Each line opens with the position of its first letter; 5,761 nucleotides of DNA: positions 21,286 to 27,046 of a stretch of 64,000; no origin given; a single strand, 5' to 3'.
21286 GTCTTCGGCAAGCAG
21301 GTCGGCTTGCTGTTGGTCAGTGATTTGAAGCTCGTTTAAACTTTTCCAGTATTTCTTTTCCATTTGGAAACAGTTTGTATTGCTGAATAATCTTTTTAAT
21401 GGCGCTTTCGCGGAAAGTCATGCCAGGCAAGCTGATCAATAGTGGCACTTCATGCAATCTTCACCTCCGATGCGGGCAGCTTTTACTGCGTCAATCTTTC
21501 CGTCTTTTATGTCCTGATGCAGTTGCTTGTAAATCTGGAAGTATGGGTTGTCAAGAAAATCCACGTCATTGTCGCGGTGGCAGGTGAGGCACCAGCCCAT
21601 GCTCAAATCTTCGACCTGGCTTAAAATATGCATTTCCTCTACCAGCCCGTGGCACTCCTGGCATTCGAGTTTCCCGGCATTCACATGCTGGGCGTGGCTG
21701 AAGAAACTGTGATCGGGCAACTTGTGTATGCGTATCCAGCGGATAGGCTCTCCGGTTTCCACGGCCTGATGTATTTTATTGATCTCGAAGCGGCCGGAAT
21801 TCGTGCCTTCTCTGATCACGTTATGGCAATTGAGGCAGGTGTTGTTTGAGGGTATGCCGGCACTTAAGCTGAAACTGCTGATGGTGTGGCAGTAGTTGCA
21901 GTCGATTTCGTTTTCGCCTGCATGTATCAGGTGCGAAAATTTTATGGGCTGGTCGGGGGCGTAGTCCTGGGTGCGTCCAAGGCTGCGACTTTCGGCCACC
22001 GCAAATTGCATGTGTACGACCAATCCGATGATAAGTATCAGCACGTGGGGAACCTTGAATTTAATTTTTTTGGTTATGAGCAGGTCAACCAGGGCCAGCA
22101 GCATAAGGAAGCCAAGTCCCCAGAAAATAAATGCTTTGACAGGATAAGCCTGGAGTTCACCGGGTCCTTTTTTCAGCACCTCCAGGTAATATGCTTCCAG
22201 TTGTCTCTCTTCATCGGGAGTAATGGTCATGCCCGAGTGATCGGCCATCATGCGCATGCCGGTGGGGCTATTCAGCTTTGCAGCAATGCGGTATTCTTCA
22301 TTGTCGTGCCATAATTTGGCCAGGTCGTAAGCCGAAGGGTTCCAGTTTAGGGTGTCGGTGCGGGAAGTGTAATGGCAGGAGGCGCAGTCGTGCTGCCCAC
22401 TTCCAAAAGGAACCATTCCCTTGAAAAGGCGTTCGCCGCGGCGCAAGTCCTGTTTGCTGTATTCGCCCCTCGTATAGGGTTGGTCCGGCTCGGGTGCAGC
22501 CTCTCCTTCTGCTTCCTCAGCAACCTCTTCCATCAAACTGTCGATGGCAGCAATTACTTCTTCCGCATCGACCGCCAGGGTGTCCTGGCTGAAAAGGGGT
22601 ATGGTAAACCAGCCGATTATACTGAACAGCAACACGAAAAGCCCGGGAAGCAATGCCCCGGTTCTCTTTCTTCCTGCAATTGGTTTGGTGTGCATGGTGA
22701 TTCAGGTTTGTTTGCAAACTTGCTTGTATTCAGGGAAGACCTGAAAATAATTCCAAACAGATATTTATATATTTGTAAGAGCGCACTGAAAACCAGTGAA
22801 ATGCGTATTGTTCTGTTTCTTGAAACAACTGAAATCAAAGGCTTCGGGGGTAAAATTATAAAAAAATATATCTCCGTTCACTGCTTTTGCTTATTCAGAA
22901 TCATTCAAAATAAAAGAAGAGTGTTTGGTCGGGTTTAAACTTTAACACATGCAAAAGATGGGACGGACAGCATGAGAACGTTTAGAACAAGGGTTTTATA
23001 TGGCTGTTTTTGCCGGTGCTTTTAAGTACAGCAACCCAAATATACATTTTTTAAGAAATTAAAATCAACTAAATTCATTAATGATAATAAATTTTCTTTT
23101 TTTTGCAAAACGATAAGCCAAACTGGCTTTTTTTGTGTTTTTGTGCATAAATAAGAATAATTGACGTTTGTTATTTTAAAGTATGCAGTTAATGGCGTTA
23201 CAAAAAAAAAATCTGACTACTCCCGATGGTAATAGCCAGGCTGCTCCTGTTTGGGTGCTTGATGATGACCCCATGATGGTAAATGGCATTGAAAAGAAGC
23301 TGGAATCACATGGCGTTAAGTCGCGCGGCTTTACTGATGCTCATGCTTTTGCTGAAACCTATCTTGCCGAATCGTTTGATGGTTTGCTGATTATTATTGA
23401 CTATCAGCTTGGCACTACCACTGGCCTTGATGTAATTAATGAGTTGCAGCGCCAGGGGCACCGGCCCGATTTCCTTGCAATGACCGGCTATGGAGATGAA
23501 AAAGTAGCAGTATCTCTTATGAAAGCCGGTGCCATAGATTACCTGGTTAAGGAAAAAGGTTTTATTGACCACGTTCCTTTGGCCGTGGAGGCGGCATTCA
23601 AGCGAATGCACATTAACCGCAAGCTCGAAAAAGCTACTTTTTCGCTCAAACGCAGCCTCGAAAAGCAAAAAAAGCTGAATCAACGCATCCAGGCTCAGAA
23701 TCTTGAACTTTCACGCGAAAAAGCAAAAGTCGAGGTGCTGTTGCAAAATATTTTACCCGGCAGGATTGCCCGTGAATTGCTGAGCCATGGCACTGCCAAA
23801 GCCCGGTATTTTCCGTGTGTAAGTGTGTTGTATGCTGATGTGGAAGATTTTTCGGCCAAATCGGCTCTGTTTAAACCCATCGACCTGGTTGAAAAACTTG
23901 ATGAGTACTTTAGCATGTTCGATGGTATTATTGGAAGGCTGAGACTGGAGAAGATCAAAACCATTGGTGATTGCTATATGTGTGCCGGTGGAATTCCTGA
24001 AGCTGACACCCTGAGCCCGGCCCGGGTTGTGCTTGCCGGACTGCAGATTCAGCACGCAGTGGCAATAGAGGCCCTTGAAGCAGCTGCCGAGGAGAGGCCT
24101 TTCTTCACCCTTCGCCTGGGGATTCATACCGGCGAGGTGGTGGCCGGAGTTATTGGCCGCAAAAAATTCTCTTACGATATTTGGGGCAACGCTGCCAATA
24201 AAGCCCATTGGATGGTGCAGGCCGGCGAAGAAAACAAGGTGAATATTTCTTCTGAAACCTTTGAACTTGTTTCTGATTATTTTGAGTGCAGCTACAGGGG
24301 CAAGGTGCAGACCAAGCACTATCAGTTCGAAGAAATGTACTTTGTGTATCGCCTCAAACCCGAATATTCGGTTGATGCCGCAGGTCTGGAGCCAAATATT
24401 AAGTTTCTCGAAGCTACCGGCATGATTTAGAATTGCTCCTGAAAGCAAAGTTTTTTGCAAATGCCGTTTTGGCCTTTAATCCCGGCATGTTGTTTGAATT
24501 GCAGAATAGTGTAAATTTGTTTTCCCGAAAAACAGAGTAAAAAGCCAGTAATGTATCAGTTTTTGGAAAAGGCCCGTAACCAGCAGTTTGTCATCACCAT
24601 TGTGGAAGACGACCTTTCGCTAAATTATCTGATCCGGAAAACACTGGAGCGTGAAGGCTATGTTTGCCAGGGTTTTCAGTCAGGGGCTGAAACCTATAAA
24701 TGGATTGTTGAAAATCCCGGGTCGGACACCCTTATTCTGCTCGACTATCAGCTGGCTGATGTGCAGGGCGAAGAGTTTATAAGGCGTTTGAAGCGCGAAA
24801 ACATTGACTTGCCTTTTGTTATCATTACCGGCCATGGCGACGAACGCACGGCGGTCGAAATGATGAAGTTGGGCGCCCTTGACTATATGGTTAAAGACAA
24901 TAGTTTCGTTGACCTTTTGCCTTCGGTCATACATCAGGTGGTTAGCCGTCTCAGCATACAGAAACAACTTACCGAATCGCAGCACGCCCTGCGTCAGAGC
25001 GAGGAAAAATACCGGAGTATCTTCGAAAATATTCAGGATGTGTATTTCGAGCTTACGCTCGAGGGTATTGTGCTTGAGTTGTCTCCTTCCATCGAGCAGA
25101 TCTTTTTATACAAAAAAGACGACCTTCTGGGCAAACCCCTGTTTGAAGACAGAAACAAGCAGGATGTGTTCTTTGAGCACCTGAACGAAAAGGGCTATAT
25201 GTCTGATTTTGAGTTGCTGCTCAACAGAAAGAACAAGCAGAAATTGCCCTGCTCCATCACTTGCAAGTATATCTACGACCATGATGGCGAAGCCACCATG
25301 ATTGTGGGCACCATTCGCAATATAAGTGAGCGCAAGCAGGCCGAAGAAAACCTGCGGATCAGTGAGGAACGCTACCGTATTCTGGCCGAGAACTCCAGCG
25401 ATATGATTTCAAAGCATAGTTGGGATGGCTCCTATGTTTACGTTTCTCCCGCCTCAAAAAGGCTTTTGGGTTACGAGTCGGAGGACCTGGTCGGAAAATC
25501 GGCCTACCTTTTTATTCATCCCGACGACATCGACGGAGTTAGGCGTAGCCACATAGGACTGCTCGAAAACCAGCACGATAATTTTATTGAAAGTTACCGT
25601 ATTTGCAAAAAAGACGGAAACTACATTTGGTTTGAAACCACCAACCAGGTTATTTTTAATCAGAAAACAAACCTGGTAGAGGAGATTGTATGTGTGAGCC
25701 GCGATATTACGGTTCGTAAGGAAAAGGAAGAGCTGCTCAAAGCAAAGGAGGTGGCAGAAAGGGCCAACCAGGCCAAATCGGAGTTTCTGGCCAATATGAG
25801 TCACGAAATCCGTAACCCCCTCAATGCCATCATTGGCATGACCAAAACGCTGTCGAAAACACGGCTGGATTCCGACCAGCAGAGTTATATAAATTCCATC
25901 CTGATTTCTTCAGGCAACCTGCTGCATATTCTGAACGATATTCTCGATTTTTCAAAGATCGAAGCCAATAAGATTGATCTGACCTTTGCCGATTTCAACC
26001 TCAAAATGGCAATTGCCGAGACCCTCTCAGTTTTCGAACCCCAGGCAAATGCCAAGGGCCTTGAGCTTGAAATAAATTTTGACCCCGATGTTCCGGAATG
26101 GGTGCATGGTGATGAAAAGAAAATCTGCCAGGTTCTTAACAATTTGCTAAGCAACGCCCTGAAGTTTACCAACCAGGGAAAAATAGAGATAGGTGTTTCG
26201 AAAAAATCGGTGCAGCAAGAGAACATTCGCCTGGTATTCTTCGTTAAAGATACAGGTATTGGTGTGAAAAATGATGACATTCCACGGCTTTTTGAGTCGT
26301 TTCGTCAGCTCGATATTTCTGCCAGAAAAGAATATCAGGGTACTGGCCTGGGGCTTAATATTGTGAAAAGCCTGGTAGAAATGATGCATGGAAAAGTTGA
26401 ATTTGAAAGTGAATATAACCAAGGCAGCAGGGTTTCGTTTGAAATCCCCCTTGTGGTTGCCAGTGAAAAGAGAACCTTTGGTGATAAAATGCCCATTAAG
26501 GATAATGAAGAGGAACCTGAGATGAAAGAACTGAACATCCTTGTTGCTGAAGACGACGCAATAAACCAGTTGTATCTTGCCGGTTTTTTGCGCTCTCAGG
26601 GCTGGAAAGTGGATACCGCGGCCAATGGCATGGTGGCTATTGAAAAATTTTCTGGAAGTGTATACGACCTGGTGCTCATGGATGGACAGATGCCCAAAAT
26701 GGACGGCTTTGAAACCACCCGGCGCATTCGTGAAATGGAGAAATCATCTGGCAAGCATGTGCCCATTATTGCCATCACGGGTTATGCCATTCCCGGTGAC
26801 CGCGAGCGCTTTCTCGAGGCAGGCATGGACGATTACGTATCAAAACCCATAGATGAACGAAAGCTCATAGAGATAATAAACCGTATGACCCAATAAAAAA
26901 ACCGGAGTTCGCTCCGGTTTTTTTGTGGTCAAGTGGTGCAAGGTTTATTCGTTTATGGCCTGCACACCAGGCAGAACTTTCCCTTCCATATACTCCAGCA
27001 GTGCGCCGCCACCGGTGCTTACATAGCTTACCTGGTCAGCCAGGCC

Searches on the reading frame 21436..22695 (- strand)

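Call 18: search_protein_families(library=pfam, proteins=[window:21436-22695:-], max_evalue=0.001)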
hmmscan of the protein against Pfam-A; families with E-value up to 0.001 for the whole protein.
window:21436-22695:- (419 aa): 4 families
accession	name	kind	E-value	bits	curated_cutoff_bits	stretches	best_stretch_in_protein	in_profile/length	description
PF02085.21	Cytochrom_CIII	-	2.8e-10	40.9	22.9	1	246-310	16-71/101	Class III cytochrome C family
PF14522.11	Cytochrome_C7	-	2.9e-10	40.2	24.8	1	332-418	3-66/67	Cytochrome c7 and related cytochrome c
PF14537.11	Cytochrom_c3_2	-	4.3e-07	30.7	25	1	261-373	4-78/79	Cytochrome c3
PF22113.1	Mtrc-MtrF_II-IV_dom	-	2e-06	27.9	30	0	344-418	8-88/176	Outer membrane cytochrome MtrC/MtrF-like, domains II/IV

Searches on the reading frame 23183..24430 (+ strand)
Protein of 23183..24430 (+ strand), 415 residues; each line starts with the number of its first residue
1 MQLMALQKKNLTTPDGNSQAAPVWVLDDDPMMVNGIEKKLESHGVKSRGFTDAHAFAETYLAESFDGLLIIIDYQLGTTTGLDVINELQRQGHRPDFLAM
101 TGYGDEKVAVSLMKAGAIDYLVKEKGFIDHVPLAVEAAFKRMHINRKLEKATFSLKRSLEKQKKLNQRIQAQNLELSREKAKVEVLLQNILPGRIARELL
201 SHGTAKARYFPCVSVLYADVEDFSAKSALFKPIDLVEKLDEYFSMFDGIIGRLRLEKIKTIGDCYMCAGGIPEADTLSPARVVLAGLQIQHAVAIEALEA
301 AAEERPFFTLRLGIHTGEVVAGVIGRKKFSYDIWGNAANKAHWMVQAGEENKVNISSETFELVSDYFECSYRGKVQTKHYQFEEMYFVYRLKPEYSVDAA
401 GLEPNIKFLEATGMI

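Call 18: search_protein_families(library=pfam, proteins=[window:23183-24430:+], max_evalue=0.001)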
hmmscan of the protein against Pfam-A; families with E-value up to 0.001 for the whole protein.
window:23183-24430:+ (415 aa): 2 families
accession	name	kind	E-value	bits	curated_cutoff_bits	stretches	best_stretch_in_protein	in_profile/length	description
PF00211.25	Guanylate_cyc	-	3.6e-40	137.9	21.9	1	208-388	4-181/183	Adenylate and Guanylate cyclase catalytic domain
PF00072.30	Response_reg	-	1.3e-15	57.9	30.2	1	23-124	1-100/111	Response regulator receiver domain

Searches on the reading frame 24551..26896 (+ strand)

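Call 18: search_protein_families(library=pfam, proteins=[window:24551-26896:+], max_evalue=0.001)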
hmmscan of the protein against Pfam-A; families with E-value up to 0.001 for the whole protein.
window:24551-26896:+ (781 aa): 11 families
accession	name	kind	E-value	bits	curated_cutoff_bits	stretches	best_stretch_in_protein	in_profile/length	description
PF00072.30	Response_reg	-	2.7e-48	163.2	30.2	2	663-776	1-110/111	Response regulator receiver domain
PF02518.31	HATPase_c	-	5.3e-27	94.9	26.4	1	520-634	1-109/111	Histidine kinase-, DNA gyrase B-, and HSP90-like ATPase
PF00989.32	PAS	-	2.7e-26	92.2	22.6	2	152-258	1-113/113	PAS fold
PF13426.13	PAS_9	-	6.4e-23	81.4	27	2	292-387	10-102/103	PAS domain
PF08447.18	PAS_3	-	1.6e-22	80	25.6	1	296-377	2-83/89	PAS fold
PF00512.31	HisKA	-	3.9e-22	78.5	26.9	1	408-472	1-65/66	His Kinase A (phospho-acceptor) domain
PF14598.12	PAS_11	-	3.6e-13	49.9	25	1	284-382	3-100/109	PAS domain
PF08448.16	PAS_4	-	5.1e-10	40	23.1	0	158-263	1-110/110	PAS fold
PF13188.13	PAS_8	-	1.1e-05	25.6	21.8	0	273-318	1-43/65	PAS domain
PF23198.2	PDE8A_N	-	0.0002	21.7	29.6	0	656-744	8-93/147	PDE8A-like, N-terminal domain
PF14501.12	HATPase_c_5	-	0.00097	19.5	22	1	524-621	5-91/102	GHKL domain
